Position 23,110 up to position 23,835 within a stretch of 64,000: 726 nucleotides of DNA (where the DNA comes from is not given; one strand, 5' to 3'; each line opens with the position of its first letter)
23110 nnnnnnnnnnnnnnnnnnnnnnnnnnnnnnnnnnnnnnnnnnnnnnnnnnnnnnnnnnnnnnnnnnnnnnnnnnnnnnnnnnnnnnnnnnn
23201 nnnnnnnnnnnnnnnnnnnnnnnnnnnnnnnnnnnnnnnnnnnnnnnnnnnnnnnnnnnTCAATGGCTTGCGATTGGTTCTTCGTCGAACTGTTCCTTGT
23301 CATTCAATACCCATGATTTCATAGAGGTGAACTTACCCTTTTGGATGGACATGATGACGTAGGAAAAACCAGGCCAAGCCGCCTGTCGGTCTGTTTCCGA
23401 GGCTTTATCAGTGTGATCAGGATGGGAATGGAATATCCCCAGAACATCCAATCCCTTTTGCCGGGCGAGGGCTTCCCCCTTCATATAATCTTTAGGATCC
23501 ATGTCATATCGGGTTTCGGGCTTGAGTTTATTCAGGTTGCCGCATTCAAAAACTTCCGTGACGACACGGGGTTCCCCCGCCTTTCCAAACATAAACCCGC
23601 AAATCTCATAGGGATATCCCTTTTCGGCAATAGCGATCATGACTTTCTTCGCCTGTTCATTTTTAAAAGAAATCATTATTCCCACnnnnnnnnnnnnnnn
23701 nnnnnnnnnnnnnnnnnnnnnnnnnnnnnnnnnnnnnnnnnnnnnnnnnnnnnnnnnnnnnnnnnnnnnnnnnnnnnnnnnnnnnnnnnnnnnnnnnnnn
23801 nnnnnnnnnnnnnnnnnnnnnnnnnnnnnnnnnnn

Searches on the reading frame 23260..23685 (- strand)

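Call 41: search_protein_families(library=pfam, proteins=[window:23260-23685:-], max_evalue=0.00001)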
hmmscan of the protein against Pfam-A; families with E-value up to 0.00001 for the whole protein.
window:23260-23685:- (141 aa): 1 family
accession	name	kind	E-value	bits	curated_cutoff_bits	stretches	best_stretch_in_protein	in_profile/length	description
PF14464.11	Prok-JAB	-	6.2e-22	78.1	25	1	12-127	4-113/114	Prokaryotic homologs of the JAB domain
